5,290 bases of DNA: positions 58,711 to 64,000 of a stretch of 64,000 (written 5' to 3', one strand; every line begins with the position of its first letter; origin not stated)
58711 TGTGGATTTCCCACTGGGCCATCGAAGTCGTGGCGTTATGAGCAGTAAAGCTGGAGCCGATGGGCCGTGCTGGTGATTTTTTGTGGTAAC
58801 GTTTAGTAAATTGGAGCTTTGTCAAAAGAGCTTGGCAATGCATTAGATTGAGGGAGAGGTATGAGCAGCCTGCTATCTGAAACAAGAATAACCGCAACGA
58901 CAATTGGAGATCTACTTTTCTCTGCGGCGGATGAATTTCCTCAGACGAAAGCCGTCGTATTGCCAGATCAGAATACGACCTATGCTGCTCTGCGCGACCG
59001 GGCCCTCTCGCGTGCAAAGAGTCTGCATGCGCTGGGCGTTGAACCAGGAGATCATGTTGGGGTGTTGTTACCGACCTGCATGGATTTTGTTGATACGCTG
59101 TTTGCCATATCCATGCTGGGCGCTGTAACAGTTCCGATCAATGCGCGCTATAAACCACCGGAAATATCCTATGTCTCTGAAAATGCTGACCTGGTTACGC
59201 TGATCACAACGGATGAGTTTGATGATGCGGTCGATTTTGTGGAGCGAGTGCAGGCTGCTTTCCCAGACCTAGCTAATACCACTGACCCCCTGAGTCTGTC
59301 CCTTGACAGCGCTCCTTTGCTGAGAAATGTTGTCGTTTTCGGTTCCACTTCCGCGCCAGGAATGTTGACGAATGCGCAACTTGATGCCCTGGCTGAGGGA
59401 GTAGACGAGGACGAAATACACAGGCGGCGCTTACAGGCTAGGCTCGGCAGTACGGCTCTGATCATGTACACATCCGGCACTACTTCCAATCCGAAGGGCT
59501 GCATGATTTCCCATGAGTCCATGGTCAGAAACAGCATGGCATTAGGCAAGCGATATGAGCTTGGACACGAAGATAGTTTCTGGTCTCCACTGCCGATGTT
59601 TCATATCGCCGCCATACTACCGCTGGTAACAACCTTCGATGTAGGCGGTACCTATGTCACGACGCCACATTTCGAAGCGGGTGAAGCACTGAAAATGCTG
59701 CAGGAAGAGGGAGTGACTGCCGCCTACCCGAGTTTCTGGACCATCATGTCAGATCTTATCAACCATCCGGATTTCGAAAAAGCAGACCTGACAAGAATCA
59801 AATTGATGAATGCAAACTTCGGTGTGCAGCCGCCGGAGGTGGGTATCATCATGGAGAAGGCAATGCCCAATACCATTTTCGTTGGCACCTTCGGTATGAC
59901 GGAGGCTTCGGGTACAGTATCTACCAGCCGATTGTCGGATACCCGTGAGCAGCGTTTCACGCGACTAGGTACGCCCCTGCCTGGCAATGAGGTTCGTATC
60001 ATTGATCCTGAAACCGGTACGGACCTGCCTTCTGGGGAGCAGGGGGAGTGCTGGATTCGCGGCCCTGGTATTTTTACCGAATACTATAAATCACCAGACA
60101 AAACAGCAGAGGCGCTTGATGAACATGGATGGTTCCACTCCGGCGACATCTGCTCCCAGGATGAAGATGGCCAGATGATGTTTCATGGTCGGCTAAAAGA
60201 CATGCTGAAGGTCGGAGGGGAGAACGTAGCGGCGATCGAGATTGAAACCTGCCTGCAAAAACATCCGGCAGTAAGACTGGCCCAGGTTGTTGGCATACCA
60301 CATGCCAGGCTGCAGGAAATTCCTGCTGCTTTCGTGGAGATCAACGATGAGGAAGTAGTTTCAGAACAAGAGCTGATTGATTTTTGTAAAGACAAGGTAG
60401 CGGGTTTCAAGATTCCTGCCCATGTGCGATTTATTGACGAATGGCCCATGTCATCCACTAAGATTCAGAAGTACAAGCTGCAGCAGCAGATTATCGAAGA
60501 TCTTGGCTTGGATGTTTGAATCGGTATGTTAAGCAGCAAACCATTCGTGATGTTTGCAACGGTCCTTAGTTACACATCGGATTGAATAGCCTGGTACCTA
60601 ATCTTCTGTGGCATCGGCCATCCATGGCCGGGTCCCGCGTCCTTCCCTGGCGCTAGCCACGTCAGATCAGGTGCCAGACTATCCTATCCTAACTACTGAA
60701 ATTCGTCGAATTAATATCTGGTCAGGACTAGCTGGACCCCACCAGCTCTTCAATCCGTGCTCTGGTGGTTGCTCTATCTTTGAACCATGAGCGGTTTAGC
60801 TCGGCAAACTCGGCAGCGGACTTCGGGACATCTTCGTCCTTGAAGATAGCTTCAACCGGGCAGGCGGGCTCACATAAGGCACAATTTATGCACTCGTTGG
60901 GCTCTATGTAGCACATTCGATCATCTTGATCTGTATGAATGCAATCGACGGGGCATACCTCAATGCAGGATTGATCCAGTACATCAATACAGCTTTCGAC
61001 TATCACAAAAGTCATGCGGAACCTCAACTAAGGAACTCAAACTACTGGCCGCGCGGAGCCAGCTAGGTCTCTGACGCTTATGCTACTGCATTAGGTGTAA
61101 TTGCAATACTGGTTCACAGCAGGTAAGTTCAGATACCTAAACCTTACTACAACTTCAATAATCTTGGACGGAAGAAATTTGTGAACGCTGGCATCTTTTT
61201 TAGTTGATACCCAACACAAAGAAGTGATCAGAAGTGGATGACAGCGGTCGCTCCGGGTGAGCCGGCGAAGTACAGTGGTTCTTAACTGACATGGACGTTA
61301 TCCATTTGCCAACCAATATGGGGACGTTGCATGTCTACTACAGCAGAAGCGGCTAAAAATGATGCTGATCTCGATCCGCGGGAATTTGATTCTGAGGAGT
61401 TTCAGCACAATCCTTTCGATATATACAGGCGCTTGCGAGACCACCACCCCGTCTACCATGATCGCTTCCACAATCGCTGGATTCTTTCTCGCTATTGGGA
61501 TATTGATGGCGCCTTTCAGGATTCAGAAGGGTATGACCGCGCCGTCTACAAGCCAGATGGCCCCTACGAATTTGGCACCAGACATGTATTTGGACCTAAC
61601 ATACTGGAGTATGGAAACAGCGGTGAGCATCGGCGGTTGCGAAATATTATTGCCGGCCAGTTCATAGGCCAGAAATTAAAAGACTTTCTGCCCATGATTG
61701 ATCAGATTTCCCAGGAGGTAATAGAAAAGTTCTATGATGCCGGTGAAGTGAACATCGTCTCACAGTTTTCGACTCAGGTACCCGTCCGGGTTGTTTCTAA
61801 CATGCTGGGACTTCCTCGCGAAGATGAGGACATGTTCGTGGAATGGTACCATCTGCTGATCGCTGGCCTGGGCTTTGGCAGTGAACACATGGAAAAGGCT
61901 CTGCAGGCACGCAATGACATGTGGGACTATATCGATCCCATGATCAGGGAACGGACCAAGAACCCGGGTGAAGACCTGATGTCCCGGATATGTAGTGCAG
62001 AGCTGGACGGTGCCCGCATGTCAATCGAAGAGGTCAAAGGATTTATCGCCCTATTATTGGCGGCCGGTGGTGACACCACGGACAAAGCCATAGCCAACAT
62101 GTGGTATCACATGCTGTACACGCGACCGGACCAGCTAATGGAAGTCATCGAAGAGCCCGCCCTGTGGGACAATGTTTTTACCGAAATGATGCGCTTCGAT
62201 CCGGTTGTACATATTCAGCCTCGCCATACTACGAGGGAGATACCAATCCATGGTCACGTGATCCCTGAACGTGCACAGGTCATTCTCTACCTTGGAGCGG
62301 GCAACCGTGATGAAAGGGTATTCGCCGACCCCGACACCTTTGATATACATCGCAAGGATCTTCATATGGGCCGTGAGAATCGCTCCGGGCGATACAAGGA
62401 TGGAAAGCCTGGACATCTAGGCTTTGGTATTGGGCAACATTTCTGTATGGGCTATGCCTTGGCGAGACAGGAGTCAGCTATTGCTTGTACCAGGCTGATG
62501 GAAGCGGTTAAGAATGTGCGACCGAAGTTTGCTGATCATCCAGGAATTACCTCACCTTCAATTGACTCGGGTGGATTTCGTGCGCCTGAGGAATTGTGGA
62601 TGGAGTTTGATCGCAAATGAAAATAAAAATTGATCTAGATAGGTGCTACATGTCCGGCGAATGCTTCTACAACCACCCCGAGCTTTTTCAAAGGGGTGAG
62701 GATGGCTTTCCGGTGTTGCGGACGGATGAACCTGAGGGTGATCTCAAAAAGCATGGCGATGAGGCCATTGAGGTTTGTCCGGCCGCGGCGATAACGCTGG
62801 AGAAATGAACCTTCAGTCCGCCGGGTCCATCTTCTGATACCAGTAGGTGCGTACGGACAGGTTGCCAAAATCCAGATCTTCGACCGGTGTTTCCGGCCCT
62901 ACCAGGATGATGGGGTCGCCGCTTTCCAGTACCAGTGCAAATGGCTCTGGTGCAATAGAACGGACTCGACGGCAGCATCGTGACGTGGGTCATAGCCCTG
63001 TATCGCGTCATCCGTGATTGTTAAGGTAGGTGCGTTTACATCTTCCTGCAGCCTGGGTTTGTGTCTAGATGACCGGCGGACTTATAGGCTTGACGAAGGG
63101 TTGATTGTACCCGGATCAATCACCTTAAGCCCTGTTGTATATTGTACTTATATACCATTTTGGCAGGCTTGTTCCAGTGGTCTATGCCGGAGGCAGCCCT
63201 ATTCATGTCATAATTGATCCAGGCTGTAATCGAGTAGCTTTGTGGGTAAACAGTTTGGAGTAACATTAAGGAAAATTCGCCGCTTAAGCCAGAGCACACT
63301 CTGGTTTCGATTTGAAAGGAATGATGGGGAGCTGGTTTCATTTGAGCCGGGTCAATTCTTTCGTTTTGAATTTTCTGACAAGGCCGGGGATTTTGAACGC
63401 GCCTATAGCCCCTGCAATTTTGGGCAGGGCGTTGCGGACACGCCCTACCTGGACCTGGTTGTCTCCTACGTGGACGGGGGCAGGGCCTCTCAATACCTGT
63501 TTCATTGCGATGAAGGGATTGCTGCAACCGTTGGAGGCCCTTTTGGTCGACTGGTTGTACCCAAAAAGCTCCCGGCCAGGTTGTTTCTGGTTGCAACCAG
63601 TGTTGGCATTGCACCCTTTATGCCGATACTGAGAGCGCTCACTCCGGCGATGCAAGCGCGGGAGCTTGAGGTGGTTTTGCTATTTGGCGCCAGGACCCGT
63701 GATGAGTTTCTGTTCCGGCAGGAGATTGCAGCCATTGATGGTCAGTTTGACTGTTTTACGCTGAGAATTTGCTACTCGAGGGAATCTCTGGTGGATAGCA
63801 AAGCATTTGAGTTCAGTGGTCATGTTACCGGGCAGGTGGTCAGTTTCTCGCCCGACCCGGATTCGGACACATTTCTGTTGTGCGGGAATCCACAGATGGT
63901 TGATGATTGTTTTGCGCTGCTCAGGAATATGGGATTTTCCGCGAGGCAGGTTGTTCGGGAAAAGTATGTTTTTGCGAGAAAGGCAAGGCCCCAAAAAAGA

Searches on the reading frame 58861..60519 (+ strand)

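Call 8: search_protein_families(library=pfam, proteins=[window:58861-60519:+])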
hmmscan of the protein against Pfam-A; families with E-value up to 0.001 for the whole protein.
window:58861-60519:+ (552 aa): 2 families
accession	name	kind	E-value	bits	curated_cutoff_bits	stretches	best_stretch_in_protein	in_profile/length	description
PF00501.34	AMP-binding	-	7.5e-75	252.6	29.9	1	21-409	3-384/384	AMP-binding enzyme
PF13193.12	AMP-binding_C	-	4.8e-13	50.3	24.5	1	460-532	1-73/76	AMP-binding enzyme C-terminal domain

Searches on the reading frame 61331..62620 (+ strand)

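Call 8: search_protein_families(library=pfam, proteins=[window:61331-62620:+])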
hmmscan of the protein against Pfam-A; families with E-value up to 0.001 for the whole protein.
window:61331-62620:+ (429 aa): 1 family
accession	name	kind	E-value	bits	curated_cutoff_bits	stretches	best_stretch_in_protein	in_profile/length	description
PF00067.27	p450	-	3.3e-29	102.4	22.8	1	98-391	93-430/462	Cytochrome P450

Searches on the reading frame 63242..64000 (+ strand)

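Call 8: search_protein_families(library=pfam, proteins=[window:63242-64000:+])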
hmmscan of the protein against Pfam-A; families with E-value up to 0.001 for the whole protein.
window:63242-64000:+ (253 aa): 2 families
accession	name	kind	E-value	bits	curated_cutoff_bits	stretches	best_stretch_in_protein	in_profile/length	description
PF00175.26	NAD_binding_1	-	2.2e-10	41.6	22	1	116-222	1-106/109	Oxidoreductase NAD-binding domain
PF00970.30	FAD_binding_6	-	1.6e-09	38.4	21.1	1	8-104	3-97/99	Oxidoreductase FAD-binding domain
